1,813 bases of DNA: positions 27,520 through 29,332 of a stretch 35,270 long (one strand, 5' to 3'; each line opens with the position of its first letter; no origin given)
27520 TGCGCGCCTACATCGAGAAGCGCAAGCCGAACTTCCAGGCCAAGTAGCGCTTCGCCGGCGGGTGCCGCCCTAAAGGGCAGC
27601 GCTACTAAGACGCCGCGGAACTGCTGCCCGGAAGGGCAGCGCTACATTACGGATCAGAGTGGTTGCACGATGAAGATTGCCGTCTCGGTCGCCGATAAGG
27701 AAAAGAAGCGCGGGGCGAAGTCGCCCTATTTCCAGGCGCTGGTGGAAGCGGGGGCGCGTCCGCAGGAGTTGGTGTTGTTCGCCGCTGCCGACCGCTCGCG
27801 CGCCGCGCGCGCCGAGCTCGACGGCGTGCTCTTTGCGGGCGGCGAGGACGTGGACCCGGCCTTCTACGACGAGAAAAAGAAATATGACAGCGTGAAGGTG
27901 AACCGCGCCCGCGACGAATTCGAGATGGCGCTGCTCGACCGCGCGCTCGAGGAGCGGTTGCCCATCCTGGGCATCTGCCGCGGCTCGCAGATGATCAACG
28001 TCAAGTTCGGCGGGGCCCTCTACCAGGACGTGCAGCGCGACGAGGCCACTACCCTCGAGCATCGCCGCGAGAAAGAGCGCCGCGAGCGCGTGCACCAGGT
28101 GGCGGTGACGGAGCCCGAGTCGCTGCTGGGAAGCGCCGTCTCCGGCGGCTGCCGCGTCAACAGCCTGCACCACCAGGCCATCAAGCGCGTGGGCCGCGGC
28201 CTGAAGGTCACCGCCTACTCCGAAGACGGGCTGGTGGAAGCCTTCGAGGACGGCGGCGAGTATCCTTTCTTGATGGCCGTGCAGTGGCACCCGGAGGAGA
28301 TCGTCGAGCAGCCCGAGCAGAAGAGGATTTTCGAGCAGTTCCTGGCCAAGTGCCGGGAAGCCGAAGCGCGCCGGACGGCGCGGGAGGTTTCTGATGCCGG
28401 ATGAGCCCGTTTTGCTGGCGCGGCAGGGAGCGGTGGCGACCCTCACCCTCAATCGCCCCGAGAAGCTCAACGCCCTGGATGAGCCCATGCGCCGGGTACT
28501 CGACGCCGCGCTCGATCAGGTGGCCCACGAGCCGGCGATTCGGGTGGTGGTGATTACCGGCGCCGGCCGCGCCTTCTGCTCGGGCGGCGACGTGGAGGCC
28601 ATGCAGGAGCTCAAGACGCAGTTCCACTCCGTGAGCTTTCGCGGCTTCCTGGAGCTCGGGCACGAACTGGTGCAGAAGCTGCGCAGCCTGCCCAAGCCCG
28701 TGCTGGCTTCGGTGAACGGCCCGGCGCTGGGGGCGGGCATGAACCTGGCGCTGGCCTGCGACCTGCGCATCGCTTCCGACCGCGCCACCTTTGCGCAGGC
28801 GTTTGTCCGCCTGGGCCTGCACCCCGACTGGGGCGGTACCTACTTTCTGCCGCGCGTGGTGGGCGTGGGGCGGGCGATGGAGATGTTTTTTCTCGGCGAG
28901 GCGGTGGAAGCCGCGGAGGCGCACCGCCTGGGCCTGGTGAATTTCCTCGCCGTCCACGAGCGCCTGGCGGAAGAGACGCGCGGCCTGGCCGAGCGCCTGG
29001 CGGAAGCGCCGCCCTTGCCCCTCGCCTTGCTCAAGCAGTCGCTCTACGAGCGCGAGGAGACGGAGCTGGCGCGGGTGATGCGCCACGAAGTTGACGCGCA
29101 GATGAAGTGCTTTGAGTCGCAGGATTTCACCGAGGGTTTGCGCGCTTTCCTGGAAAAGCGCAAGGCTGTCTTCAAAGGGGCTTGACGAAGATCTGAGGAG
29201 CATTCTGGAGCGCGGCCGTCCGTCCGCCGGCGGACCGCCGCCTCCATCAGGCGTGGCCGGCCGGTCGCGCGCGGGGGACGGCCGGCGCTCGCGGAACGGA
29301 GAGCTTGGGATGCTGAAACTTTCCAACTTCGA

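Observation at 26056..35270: Hybrid aryl-CoA cluster: BoxB-like oxygenase and Dch-like hydratase with a 4-hydroxybenzoyl-CoA-reductase-like Mo enzyme, but no BoxA, BoxC or benzoyl-CoA reductase in view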

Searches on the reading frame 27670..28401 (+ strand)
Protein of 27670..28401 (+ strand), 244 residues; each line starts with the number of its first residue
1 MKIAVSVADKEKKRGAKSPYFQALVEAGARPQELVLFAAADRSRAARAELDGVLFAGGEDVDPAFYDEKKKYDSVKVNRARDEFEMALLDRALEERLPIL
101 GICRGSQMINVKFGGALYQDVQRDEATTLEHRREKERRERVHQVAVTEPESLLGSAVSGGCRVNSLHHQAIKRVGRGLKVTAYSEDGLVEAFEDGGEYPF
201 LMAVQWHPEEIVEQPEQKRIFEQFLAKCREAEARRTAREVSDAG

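Call 6: search_protein_families(library=pfam, proteins=[window:27670-28401:+], max_evalue=0.001)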
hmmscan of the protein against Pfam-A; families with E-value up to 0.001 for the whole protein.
window:27670-28401:+ (244 aa): 2 families
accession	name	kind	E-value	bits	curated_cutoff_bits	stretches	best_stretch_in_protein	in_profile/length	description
PF07722.19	Peptidase_C26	-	1.4e-56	192.2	20.5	1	11-209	20-219/219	Peptidase C26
PF00117.34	GATase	-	3e-16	60.1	22.8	1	83-225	59-187/190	Glutamine amidotransferase class-I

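Call 7: search_protein_families(library=ncbifam, proteins=[window:27670-28401:+], max_evalue=0.001)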
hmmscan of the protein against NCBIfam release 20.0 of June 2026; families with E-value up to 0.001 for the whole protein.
window:27670-28401:+ (244 aa): 23 families
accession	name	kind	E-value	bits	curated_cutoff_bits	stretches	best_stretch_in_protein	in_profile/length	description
NF008471.0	PRK11366.1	equivalog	3.2e-31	108.7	266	1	17-235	28-251/254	gamma-glutamyl-gamma-aminobutyrate hydrolase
NF045546.1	GCDPHdlase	equivalog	6.6e-18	65.5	250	1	49-226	54-196/198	gamma-glutamyl-CDP-amidate hydrolase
NF001975.0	PRK00758.1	equivalog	4.3e-14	52.5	198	1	94-230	66-184/185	GMP synthase subunit A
NF010081.0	PRK13566.1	equivalog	1.8e-11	43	645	1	84-233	587-725/729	anthranilate synthase component I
NF000848.1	PRK00074.1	equivalog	9.3e-11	41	400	1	90-238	64-197/512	glutamine-hydrolyzing GMP synthase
TIGR00888.1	guaA_Nterm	equivalog_domain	2.9e-10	39.8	172.15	1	90-227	64-183/188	glutamine-hydrolyzing GMP synthase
NF005849.0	PRK07765.1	equivalog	9.1e-10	38.2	308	1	86-240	66-204/219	aminodeoxychorismate/anthranilate synthase component II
NF011201.0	PRK14607.1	equivalog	1e-09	37.7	670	1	91-230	68-191/534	bifunctional anthranilate synthase component II/anthranilate phosphoribosyltransferase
TIGR01815.1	TrpE-clade3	equivalog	4e-09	35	739.15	1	87-212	579-690/717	anthranilate synthase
NF003792.0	PRK05380.1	equivalog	1.8e-07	30.3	308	1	176-233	474-531/534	CTP synthase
TIGR00337.1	PyrG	equivalog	4.9e-07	28.7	462.75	0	175-225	474-524/526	glutamine hydrolyzing CTP synthase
NF006562.0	PRK09065.1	equivalog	5.1e-06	26.2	205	1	88-213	82-193/242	glutamine amidotransferase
TIGR00566.1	trpG_papA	subfamily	8.6e-06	25.6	121.05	1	91-224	69-189/192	glutamine amidotransferase of anthranilate synthase or aminodeoxychorismate synthase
TIGR01368.1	CPSaseIIsmall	equivalog_domain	1.7e-05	23.9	307.35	0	88-118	238-268/361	glutamine-hydrolyzing carbamoyl-phosphate synthase small subunit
NF005367.0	PRK06895.1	equivalog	4.2e-05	23.5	265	1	86-216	63-178/190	anthranilate synthase component II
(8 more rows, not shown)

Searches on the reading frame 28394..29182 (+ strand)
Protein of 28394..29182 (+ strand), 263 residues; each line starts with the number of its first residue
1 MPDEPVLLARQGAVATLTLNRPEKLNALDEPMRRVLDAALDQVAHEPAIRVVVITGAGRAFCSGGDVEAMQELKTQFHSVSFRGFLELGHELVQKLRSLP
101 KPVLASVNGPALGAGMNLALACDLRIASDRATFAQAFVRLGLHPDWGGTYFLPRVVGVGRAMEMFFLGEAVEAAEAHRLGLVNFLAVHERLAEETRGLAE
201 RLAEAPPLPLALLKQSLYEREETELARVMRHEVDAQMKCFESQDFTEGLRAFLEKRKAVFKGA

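Call 6: search_protein_families(library=pfam, proteins=[window:28394-29182:+], max_evalue=0.001)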
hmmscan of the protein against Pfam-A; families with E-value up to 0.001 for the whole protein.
window:28394-29182:+ (263 aa): 2 families
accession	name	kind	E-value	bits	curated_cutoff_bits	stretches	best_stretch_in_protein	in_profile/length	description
PF00378.25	ECH_1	-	1.8e-66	224.5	27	1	11-262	3-250/251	Enoyl-CoA hydratase/isomerase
PF16113.10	ECH_2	-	8e-48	164.1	27.2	2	15-200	2-186/335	Enoyl-CoA hydratase/isomerase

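Call 7: search_protein_families(library=ncbifam, proteins=[window:28394-29182:+], max_evalue=0.001)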
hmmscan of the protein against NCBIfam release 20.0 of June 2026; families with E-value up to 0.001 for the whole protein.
window:28394-29182:+ (263 aa): 73 families (the best 25 are shown)
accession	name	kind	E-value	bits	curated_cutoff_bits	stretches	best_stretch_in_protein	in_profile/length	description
TIGR02280.1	PaaB1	equivalog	9.6e-68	228.4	345.15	1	6-262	1-255/256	2-(1,2-epoxy-1,2-dihydrophenyl)acetyl-CoA isomerase PaaG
NF006699.0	PRK09245.1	subfamily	1.3e-67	227.9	354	1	4-262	3-265/266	crotonase/enoyl-CoA hydratase family protein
NF004635.0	PRK05981.1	equivalog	9.4e-67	225.3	351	1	6-262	6-265/266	enoyl-CoA hydratase/isomerase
NF051848.1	EnCoAHydtEchA19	equivalog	7.7e-65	219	400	1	6-262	2-257/258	enoyl-CoA hydratase EchA19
NF004475.0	PRK05809.1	subfamily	8.4e-65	218.8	394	1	5-261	5-258/260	short-chain-enoyl-CoA hydratase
NF006107.0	PRK08258.1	equivalog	6.7e-64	215.8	330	1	8-262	21-276/277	enoyl-CoA hydratase family protein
NF046063.1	oxepin_alt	equivalog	7.3e-64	215.7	300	1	8-258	4-253/254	oxepin-CoA hydrolase, alternative type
NF004857.0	PRK06210.1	equivalog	3.7e-62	210.2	341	1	6-262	10-274/275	enoyl-CoA hydratase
NF005700.0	PRK07511.1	subfamily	4.7e-61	206.7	274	1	6-261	5-259/260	enoyl-CoA hydratase family protein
NF004840.0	PRK06190.1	equivalog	6.3e-58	196.4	253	1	5-247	5-242/260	enoyl-CoA hydratase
NF004525.0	PRK05870.1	equivalog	1.1e-57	195.9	285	1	5-252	4-246/249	enoyl-CoA hydratase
NF005802.0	PRK07657.1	equivalog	1.5e-56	191.8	363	1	11-262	11-259/260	enoyl-CoA hydratase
NF006007.0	PRK08138.1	subfamily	1.5e-56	191.7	355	1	11-262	15-260/261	enoyl-CoA hydratase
NF006109.0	PRK08260.1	subfamily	1.7e-56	191.7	320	1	8-262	8-277/296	enoyl-CoA hydratase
NF006008.0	PRK08139.1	equivalog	2e-54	184.9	313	1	5-261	12-264/266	enoyl-CoA hydratase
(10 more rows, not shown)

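Call 55: search_solved_structures(query=window:28394-29182:+, max_evalue=1e-35)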
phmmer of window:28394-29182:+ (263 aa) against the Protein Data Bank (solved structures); distinct sequences matched with E-value up to 1e-35: 41.
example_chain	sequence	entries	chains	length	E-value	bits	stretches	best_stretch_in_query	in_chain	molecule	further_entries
2ej5_A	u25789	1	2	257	3.4e-58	200.4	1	10-262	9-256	Enoyl-CoA hydratase subunit II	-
5zai_A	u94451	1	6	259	2.8e-57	197.4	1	6-262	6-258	3-hydroxypropionyl-coenzyme A dehydratase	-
9qwv_A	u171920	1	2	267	5.4e-50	173.5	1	5-263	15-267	Enoyl-CoA hydratase, mitochondrial, putative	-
4fzw_C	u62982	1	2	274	1.5e-49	172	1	11-262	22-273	1,2-epoxyphenylacetyl-CoA isomerase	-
5z7r_A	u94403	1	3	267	2.6e-49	171.3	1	5-258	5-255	Short-chain-enoyl-CoA hydratase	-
6sl9_AAA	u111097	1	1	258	2.8e-48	167.9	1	6-262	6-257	Enoyl-CoA hydratase/carnithine racemase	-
6slb_AAA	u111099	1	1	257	2.8e-48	167.9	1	6-262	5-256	Enoyl-CoA hydratase/carnithine racemase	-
3hrx_A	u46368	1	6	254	2.8e-48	167.9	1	6-262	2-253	Probable enoyl-CoA hydratase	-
5ylo_A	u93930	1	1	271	6e-48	166.8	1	9-262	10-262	Probable enoyl-CoA hydratase/isomerase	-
6sla_AAA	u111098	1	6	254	1.5e-47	165.5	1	6-262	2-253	Enoyl-CoA hydratase/carnithine racemase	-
2pbp_A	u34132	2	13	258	1.8e-45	158.7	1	9-262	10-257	Enoyl-CoA hydratase subunit I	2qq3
6lvp_A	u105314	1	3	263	1.9e-44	155.4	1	13-262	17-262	Enoyl-CoA hydratase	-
3g64_A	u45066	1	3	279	8.5e-44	153.2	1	13-262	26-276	Putative enoyl-CoA hydratase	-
3p5m_A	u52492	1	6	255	5e-43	150.7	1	9-262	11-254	Enoyl-CoA hydratase/isomerase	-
3kqf_A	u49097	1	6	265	1e-41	146.4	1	14-262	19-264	Enoyl-CoA hydratase/isomerase family protein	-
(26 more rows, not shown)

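Call 72: search_solved_structures(query=window:28394-29182:+, max_evalue=1e-48, show_alignments=5)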
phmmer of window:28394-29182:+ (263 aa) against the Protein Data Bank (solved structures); distinct sequences matched with E-value up to 1e-48: 5.
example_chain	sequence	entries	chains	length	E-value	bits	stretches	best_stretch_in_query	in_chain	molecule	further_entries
2ej5_A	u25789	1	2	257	3.4e-58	200.4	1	10-262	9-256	Enoyl-CoA hydratase subunit II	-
5zai_A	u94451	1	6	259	2.8e-57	197.4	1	6-262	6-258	3-hydroxypropionyl-coenzyme A dehydratase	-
9qwv_A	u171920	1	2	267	5.4e-50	173.5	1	5-263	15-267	Enoyl-CoA hydratase, mitochondrial, putative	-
4fzw_C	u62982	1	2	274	1.5e-49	172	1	11-262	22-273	1,2-epoxyphenylacetyl-CoA isomerase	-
5z7r_A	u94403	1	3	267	2.6e-49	171.3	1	5-258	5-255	Short-chain-enoyl-CoA hydratase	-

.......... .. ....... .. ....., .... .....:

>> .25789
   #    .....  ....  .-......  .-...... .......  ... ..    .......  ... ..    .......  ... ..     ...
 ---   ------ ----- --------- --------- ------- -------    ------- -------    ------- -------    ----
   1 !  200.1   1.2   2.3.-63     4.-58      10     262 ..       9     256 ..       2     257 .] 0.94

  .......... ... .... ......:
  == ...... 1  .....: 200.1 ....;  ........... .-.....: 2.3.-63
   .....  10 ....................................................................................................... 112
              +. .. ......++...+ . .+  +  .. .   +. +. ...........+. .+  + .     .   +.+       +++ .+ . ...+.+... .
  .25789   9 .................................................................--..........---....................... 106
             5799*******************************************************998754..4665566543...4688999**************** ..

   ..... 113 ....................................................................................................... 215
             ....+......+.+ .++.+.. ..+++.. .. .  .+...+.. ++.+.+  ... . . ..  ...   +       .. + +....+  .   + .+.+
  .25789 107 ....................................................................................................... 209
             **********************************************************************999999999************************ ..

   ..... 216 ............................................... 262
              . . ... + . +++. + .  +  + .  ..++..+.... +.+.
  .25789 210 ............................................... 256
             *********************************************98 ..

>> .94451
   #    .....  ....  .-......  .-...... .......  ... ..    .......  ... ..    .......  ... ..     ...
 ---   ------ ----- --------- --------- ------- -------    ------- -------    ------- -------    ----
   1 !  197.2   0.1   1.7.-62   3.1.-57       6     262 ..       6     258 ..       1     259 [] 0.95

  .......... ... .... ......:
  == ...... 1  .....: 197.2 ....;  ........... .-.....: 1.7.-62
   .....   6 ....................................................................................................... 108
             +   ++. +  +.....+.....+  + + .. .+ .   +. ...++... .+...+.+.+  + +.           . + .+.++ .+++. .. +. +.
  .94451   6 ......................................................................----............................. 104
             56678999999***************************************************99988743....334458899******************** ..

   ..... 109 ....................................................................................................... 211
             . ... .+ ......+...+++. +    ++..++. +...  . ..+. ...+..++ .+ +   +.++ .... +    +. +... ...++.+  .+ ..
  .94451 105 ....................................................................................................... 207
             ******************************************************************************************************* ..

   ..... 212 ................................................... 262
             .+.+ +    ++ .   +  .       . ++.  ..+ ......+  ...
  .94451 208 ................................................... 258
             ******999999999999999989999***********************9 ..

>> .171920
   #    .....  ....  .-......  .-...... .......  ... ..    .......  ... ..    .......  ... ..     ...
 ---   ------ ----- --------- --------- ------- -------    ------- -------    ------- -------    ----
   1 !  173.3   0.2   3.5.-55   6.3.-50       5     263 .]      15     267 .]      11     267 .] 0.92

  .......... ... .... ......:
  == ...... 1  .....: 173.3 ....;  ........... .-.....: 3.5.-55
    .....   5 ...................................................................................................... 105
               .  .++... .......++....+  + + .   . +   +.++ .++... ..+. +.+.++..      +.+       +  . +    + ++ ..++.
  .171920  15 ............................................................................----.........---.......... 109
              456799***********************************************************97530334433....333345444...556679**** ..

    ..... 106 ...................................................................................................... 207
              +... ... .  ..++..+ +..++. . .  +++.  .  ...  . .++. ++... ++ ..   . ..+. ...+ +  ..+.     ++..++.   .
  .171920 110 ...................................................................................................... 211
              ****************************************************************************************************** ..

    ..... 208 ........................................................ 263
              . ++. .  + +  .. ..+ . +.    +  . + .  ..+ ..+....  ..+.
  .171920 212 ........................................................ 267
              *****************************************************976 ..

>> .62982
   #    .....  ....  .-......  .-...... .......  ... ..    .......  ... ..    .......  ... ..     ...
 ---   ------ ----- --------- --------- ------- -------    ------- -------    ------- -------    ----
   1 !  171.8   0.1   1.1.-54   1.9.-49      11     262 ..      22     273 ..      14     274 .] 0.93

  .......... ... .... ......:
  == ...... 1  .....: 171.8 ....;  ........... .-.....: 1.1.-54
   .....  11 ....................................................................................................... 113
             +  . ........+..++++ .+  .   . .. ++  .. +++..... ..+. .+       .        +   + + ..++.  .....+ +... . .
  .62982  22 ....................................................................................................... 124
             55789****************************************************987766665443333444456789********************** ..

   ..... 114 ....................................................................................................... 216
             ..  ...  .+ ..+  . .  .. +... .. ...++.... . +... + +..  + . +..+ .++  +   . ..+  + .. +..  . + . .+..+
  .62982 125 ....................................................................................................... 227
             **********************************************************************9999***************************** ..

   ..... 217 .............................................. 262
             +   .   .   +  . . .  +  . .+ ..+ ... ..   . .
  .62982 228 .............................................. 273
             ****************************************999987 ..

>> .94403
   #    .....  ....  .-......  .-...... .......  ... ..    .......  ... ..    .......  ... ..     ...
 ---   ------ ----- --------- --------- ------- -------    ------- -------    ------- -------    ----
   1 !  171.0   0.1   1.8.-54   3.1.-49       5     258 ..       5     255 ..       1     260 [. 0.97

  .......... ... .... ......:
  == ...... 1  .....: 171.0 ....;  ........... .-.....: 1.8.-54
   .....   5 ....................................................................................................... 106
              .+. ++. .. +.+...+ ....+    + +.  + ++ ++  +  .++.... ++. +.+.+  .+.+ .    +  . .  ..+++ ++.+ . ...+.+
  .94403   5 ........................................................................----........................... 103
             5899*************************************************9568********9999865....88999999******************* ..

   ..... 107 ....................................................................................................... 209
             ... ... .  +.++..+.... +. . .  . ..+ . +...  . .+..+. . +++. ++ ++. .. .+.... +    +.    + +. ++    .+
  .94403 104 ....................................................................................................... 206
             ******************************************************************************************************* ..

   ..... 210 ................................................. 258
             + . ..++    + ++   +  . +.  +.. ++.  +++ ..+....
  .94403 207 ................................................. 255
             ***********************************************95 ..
